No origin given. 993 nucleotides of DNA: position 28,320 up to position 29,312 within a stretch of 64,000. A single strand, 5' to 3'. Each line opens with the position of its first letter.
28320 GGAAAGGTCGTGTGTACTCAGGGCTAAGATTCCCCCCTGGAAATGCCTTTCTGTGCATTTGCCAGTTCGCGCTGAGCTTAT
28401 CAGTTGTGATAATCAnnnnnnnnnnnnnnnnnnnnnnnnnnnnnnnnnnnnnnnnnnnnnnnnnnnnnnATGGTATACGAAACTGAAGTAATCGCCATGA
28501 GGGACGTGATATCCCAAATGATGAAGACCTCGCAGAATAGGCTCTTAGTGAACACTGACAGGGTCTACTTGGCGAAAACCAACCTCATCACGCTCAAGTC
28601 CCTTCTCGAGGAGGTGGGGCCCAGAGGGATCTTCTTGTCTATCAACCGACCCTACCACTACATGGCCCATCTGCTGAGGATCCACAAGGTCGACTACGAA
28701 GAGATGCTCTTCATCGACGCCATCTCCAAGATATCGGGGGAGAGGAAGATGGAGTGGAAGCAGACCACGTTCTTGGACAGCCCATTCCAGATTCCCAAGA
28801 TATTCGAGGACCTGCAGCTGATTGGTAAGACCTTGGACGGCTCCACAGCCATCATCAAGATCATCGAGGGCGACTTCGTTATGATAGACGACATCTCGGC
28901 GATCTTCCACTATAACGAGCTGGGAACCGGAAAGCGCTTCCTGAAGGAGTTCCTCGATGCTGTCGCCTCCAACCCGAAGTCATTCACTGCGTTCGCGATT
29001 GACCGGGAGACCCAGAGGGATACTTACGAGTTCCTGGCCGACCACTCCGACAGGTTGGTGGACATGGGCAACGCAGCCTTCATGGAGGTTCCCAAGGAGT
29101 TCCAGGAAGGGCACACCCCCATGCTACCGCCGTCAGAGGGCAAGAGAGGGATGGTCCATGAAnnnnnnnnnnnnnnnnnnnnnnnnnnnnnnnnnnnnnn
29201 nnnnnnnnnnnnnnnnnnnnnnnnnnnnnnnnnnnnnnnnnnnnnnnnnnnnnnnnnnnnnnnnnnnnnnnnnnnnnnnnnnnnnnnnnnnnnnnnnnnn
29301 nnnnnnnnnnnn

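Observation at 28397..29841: Split KaiC-like system: P-loop-less DUF835-like gene overlapping an active single-domain KaiC-like gene, behind a palindromic operator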

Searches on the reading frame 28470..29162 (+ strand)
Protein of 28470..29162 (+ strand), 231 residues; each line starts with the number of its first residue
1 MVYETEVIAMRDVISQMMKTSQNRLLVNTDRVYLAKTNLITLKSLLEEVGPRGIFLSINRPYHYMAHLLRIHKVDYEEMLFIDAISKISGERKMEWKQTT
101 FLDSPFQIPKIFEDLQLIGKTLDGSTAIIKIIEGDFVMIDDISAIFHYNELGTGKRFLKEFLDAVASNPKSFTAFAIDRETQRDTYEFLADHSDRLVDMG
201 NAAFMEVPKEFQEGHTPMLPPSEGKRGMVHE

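Call 5: search_protein_families(library=pfam, proteins=[window:28470-29162:+], max_evalue=1)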
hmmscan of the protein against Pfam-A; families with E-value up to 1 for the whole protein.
window:28470-29162:+ (231 aa): 0 families

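Call 8: search_protein_families(library=ncbifam, proteins=[window:28470-29162:+], max_evalue=1)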
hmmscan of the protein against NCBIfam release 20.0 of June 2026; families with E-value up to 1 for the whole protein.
window:28470-29162:+ (231 aa): 0 families

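Call 13: find_homologous_proteins(query=window:28470-29162:+, max_evalue=0.001)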
Query window:28470-29162:+ (231 aa): 14 proteins with E <= 0.001 among 174 candidates.
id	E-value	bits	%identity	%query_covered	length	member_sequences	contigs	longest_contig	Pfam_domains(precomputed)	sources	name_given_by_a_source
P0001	4.6e-148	509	100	100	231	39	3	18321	-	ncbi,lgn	-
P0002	1.7e-129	448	90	99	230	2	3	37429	-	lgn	-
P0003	1.2e-128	445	86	100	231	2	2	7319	-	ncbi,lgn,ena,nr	ncbi:MAG: hypothetical protein KAW84_08705 [Thermoplasmata archaeon]|nr:hypothetical protein [Thermo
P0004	2.6e-123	428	81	100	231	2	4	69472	-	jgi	jgi:hypothetical protein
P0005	2.4e-112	392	74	100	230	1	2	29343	-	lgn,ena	-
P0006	2.0e-110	386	73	100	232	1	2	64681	-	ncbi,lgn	ncbi:MAG: hypothetical protein ACE5QF_03480 [Thermoplasmata archaeon]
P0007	1.3e-108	380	73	97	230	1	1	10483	-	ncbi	ncbi:MAG: hypothetical protein ACE5IJ_02790 [Thermoplasmata archaeon]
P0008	1.7e-103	363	76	90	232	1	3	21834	-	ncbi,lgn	ncbi:MAG: hypothetical protein ACE5QW_05310 [Thermoplasmata archaeon]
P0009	3.0e-97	343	67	100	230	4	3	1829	-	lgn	-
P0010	3.2e-80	287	59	93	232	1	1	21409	-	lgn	-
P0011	1.6e-65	239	49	98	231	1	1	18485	-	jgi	jgi:hypothetical protein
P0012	4.9e-25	107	32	80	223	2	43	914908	-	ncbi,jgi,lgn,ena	jgi:hypothetical protein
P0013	1.4e-24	105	31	82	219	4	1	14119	-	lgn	-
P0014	2.2e-24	104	29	81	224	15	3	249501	-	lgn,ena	-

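Call 17: search_protein_families(library=pfam, alignment_id=A1, max_evalue=10)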
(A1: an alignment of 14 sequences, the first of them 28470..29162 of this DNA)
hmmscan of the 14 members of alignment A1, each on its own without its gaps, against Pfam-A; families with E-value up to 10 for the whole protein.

A. member 1, window:28470-29162:+ (231 aa): 0 families

B. families by the number of members that match (of 14 scanned): 3 families
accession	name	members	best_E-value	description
PF14551.11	MCM_N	4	0.013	MCM N-terminal domain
PF20430.3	Eplus_motif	1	0.14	E+ motif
PF11972.14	HTH_13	1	0.19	HTH DNA binding domain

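Call 18: find_related_loci(query=A1, collection=genome_contigs, flank=6000)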
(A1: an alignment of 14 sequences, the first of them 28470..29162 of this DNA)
Query A1 (231 aa) in genome_contigs; peptide patterns used: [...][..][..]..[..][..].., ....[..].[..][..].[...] (x = any residue, [..] = any of these).
107 stretches matched a pattern; 50 encode a relative of the query (tblastn E <= 1e-3); 50 distinct loci.
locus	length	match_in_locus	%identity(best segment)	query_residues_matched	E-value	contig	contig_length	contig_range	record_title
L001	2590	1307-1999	92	1-231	4e-153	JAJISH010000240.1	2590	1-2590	MAG: Thermoplasmatota archaeon isolate bin211 bin211_SWQ.59.16-18_bin.28.orig_240, whole genome shotgun sequence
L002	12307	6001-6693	92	1-231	2e-144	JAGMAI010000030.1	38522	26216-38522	MAG: Thermoplasmata archaeon isolate RS_14_3 ZL355.bin.3.fa_30, whole genome shotgun sequence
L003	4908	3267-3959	86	1-231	1e-138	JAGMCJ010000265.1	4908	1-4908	MAG: Thermoplasmata archaeon isolate RS_17_1 ZL495.bin.1.fa_265, whole genome shotgun sequence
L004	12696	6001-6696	73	1-231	8e-119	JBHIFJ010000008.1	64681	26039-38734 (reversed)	MAG: Thermoplasmata archaeon isolate b1.sp2_bin.40 NODE_43_length_64681_cov_22.525562, whole genome shotgun sequence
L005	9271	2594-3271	73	1-225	8e-117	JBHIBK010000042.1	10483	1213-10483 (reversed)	MAG: Thermoplasmata archaeon isolate K_1_bin.53 NODE_1553_length_10483_cov_6.484465, whole genome shotgun sequence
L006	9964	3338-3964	76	1-209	4e-112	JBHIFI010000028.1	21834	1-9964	MAG: Thermoplasmata archaeon isolate b1.sp2_bin.58 NODE_469_length_21834_cov_10.168695, whole genome shotgun sequence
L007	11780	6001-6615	52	1-204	1e-69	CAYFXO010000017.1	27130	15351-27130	MAG TPA_asm: uncultured Methanomassiliicoccales archaeon isolate ERP108616_co2_108 genome assembly, contig: NODE_2294_le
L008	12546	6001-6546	30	10-194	2e-31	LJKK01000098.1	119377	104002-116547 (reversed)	Methanomassiliicoccales archaeon RumEn M1 contig00006, whole genome shotgun sequence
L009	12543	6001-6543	32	10-193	1e-30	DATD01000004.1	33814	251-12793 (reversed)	MAG TPA_asm: Methanomassiliicoccus sp. UBA345 UBA345_contig_3140, whole genome shotgun sequence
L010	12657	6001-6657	32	4-218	1e-30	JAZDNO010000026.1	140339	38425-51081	MAG: Methanobacteriota archaeon isolate MEGAHIT-group-0.714 k141_1931044, whole genome shotgun sequence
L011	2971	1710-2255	33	10-187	3e-30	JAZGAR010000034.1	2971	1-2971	MAG: Thermoplasmata archaeon isolate SCS1bin.31 SCS1bin.31_34, whole genome shotgun sequence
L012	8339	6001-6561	28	10-199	1e-29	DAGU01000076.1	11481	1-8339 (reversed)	MAG TPA_asm: Methanomassiliicoccus sp. UBA386 UBA386_contig_16833, whole genome shotgun sequence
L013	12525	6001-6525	29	10-187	9e-29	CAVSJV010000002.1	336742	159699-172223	MAG: Methanomassiliicoccaceae archaeon isolate MFD02416.bin.2.149 genome assembly, contig: contig_32759, whole genome sh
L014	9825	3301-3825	32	19-199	1e-28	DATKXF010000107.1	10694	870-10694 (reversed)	MAG TPA_asm: Methanomassiliicoccales archaeon isolate SMAG_U14184 k141_198551, whole genome shotgun sequence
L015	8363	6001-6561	30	2-189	3e-28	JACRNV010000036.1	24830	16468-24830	MAG: Methanobacteriota archaeon isolate NC_groundwater_1944_Pr3_S-0.2um_58_6 scaffold_456309, whole genome shotgun seque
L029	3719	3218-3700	31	25-187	2e-25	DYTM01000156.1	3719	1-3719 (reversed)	MAG TPA_asm: Methanomassiliicoccus sp. isolate DR5_59_6 Afr_mines_DR5_4720_length_3719_cov_2_208242, whole genome shotgu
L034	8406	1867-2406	29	21-197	5e-24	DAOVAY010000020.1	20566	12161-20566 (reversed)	MAG TPA_asm: Methanobacteriota archaeon isolate CSMAG_991 CSMAG_991_k141_300597_length_20566_cov_7.0000, whole genome sh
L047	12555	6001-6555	31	26-208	1e-17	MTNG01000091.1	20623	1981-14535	MAG: Aciduliprofundum sp. JdFR-45 JGI24020J35080_1000776, whole genome shotgun sequence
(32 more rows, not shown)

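Call 21: search_protein_representatives(alignment_id=A1)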
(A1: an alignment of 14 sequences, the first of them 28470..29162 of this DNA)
Query: 14 sequences, 230 profile positions. Proteins with E-value up to 0.001 (for the whole library): 787; up to 1e-10: 182; up to 1e-30: 33. The best 150 are listed.
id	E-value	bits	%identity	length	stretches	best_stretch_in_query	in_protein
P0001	4.4e-116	402.5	-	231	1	1-229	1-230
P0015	7.0e-52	192.4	-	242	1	3-207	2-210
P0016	1.9e-51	191.0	-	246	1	3-213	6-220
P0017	3.7e-51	190.0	-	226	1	4-213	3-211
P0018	8.2e-51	188.9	-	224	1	1-202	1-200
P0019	1.9e-46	174.6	-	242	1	1-212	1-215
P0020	7.4e-46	172.7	-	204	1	3-189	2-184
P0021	2.6e-45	170.9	-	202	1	1-200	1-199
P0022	3.4e-45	170.6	-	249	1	1-195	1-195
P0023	9.3e-45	169.1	-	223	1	1-205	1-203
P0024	1.2e-44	168.8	-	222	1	3-191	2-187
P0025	1.3e-44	168.6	-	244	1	1-205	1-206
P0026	2.5e-42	161.1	-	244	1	13-207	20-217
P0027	2.8e-42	161.0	-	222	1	3-201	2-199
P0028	8.7e-42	159.4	-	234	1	3-223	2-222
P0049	4.9e-27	111.1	-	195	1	8-197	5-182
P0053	1.8e-25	106.0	-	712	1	16-201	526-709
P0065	1.8e-19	86.4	-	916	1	12-200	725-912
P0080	6.3e-16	74.8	-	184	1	28-197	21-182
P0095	3.4e-14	69.1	-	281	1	24-198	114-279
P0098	7.4e-14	68.0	-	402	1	23-198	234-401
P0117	3.6e-13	65.8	-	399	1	37-199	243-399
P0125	9.9e-13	64.3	-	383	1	41-200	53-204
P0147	1.2e-11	60.8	-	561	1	17-197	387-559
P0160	2.1e-11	60.0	-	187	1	24-198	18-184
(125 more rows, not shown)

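Call 22: search_protein_families(library=pfam, proteins=[P0053, P0065, P0098, P0117, P0147, P0125, P0095, P0160, P0049, P0080], max_evalue=0.01)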
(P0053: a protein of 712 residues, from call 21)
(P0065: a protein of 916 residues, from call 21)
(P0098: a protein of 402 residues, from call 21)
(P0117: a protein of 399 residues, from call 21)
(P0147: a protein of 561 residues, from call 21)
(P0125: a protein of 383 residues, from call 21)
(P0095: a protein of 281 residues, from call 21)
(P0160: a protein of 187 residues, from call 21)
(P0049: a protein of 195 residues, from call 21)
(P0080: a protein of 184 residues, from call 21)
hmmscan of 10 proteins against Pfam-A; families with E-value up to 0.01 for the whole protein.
P0053 (712 aa): 5 families
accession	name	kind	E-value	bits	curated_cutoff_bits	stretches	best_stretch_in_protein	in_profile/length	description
PF05763.18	DUF835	-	4e-20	72.4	33.1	1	2-70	68-136/136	Protein of unknown function (DUF835)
PF13424.12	TPR_12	-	4.5e-10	40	30.1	1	456-524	3-73/77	Tetratricopeptide repeat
PF13191.12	AAA_16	-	5.3e-08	34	32.6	1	115-169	113-165/167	AAA ATPase domain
PF07719.23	TPR_2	-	1.9e-07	31.1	27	0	458-486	3-31/34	Tetratricopeptide repeat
PF00515.34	TPR_1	-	3.6e-05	23.8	27.8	0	458-485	3-30/34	Tetratricopeptide repeat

P0065 (916 aa): 9 families
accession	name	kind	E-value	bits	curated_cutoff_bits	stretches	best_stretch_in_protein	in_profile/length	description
PF05763.18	DUF835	-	4.4e-38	130.6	33.1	1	148-279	6-136/136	Protein of unknown function (DUF835)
PF13191.12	AAA_16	-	1.4e-21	78.2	32.6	2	12-88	1-75/167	AAA ATPase domain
PF13424.12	TPR_12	-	2.1e-10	41.1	30.1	1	660-730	3-75/77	Tetratricopeptide repeat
PF07719.23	TPR_2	-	5.7e-08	32.7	27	1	662-691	3-32/34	Tetratricopeptide repeat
PF13401.12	AAA_22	-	2.8e-06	28.1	27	0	36-113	6-80/130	AAA domain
PF00515.34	TPR_1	-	6.3e-06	26.2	27.8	0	662-690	3-31/34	Tetratricopeptide repeat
PF24336.1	DUF7504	-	0.0011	19.9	27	0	212-277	102-171/179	Family of unknown function (DUF7504)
PF01637.24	ATPase_2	-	0.0036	17.6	33.2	1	23-65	8-50/225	ATPase domain predominantly from Archaea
PF14559.12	TPR_19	-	0.005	17.6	25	0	674-733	5-58/68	Tetratricopeptide repeat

P0098 (402 aa): 2 families
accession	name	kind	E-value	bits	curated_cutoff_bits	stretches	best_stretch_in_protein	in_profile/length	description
PF06745.19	ATPase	-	0.00076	19.3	26.6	1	259-384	45-167/231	KaiC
PF24336.1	DUF7504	-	0.0021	19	27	1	340-402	118-179/179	Family of unknown function (DUF7504)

P0117 (399 aa): 3 families
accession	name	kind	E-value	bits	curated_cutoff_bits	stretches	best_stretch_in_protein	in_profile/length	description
PF24336.1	DUF7504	-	3.1e-07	31.5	27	1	250-399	19-179/179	Family of unknown function (DUF7504)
PF23365.1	DUF7090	-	4.7e-05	23.6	27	1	275-398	59-181/192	Family of unknown function (DUF7090)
PF06745.19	ATPase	-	4.8e-05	23.3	26.6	1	257-382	47-167/231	KaiC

P0147 (561 aa): 6 families
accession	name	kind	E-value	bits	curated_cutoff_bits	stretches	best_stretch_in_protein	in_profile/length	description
PF13584.12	BatD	-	1.3e-08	35.8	24.1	1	143-240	4-92/92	BatD DUF11 like domain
PF24336.1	DUF7504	-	0.00014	22.8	27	1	416-559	27-177/179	Family of unknown function (DUF7504)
PF06745.19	ATPase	-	0.00036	20.4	26.6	1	423-546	51-170/231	KaiC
PF14938.12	SNAP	-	0.0017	18.3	25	1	29-92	117-177/282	Soluble NSF attachment protein, SNAP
PF00927.28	Transglut_C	-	0.0043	17.6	26.6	0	139-214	3-84/106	Transglutaminase family, C-terminal ig like domain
PF07719.23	TPR_2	-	0.0062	17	27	0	28-58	3-33/34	Tetratricopeptide repeat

P0125 (383 aa): 4 families
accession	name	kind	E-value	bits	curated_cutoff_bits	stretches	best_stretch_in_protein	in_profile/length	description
PF05763.18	DUF835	-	2.7e-29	102.1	33.1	1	248-378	8-136/136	Protein of unknown function (DUF835)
PF24336.1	DUF7504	-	1e-10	42.8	27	1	35-201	3-177/179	Family of unknown function (DUF7504)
PF23365.1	DUF7090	-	0.00014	22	27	0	89-199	69-178/192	Family of unknown function (DUF7090)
PF06745.19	ATPase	-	0.0028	17.5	26.6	1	88-187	80-169/231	KaiC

P0095 (281 aa): 4 families
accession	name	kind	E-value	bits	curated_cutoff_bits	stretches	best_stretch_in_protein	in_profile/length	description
PF24336.1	DUF7504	-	1.1e-09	39.5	27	1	142-280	32-179/179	Family of unknown function (DUF7504)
PF06745.19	ATPase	-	3.9e-06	26.9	26.6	1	138-265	47-170/231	KaiC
PF23365.1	DUF7090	-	0.00034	20.8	27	1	155-279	58-181/192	Family of unknown function (DUF7090)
PF05763.18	DUF835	-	0.009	16.2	33.1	0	163-241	39-103/136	Protein of unknown function (DUF835)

P0160 (187 aa): 4 families
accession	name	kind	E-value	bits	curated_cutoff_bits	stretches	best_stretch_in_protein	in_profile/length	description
PF24336.1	DUF7504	-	3.5e-11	44.3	27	1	93-183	81-177/179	Family of unknown function (DUF7504)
PF06745.19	ATPase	-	7.9e-06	25.8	26.6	1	41-163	45-163/231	KaiC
PF05763.18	DUF835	-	0.00022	21.5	33.1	1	98-165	57-122/136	Protein of unknown function (DUF835)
PF23365.1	DUF7090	-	0.00063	19.9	27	1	62-184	60-181/192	Family of unknown function (DUF7090)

P0049 (195 aa): 0 families

P0080 (184 aa): 3 families
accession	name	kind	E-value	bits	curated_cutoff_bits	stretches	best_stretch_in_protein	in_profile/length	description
PF24336.1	DUF7504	-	6.6e-10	40.2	27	1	89-184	78-179/179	Family of unknown function (DUF7504)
PF06745.19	ATPase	-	1.1e-05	25.3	26.6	1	41-176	46-178/231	KaiC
PF05763.18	DUF835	-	7.2e-05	23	33.1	1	87-152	48-110/136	Protein of unknown function (DUF835)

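Call 23: predict_structure(alignment_id=A1)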
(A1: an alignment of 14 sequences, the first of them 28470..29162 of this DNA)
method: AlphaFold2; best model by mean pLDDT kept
length: 231 residues; sequences in the alignment: 14
mean_pLDDT: 75.5   pTM: 0.74
mean pLDDT of the five models: 75.5, 72.4, 71.2, 70.7, 70.0
residues with pLDDT >= 90: 92; 70-90: 61; 50-70: 38; < 50: 40
segments of 3 or more residues with pLDDT < 50: 88-104, 209-231
pLDDT, mean of each block of 10 residues (from residue 1): 85 96 95 91 95 86 86 89 64 39 52 65 71 88 74 80 90 93 93 92 55 32 30 34
secondary structure, 60 per line:
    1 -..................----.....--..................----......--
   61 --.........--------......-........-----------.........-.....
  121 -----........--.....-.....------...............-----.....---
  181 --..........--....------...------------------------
elements in order: H2-19 E24-28 H31-48 E53-58 H63-71 E80-85 H87-94 H108-114 E116-120 E126-130 E136-140 H142-146 H153-167 E173-177 H183-192 E195-198 E205-207

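Call 27: fold_search(model_id=the predicted structure, library=pdb)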
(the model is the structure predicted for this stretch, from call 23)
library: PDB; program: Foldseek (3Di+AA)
matches with E <= 10: 1560; with E <= 0.001: 1
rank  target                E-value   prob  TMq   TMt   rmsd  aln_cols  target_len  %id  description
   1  2ekd_A                2.6e-04  1.00  0.46  0.51   6.5       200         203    8  Structural study of Project ID PH0250 from Pyrococcus horikoshii OT3 (released 2007-09-25)
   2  2gbl_A                1.1e-03  1.00  0.47  0.24   6.0       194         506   15  Crystal Structure of Full Length Circadian Clock Protein KaiC with Phosphorylation Sites (released 2007-01-23)
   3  4dug_A                1.3e-03  1.00  0.45  0.23   6.9       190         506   14  Crystal Structure of Circadian Clock Protein KaiC E318A Mutant (released 2012-03-14)
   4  8zn7_D                1.4e-03  1.00  0.45  0.25   5.6       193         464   15  Crystal Structure of Designed Clock Protein KaiC (released 2025-04-16)
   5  4yds                  1.6e-03  1.00  0.52  0.53   6.1       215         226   10  FlaH from Sulfolobus acidocaldarius with ATP and Mg-Ion (released 2015-11-11)
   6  8zn7_B                1.7e-03  1.00  0.46  0.25   5.1       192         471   14  Crystal Structure of Designed Clock Protein KaiC (released 2025-04-16)
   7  8db3_B                1.7e-03  1.00  0.44  0.25   5.9       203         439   10  Crystal structure of KaiC with truncated C-terminal coiled-coil domain (released 2023-03-22)
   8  4ijm_D                2.0e-03  1.00  0.45  0.24   5.9       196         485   15  Crystal structure of circadian clock protein KaiC A422V mutant (released 2013-02-13)
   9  4ijm_A                2.1e-03  1.00  0.44  0.23   7.0       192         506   14  Crystal structure of circadian clock protein KaiC A422V mutant (released 2013-02-13)
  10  2gbl_B                2.2e-03  1.00  0.46  0.24   6.3       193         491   14  Crystal Structure of Full Length Circadian Clock Protein KaiC with Phosphorylation Sites (released 2007-01-23)
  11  3k0e_B                2.2e-03  1.00  0.44  0.23   6.7       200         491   14  Crystal structure of the phosphorylation-site mutant T426N of the KaiC circadian clock protein (released 2010-03-31)
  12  5jwq_A                2.4e-03  1.00  0.46  0.28   5.6       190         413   12  Crystal structure of KaiC S431E in complex with foldswitch-stabilized KaiB from Thermosynechococcus elongatus (released 2017-03-29)
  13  4ijm_E                2.4e-03  1.00  0.46  0.24   5.6       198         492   15  Crystal structure of circadian clock protein KaiC A422V mutant (released 2013-02-13)
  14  4tl6_B                2.4e-03  1.00  0.44  0.45   5.5       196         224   15  Crystal structure of N-terminal domain of KaiC (released 2015-07-01)
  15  3s1a_D                2.4e-03  1.00  0.44  0.24   6.0       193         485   14  Crystal structure of the phosphorylation-site double mutant S431E/T432E of the KaiC circadian clock protein (released 2011-09-21)
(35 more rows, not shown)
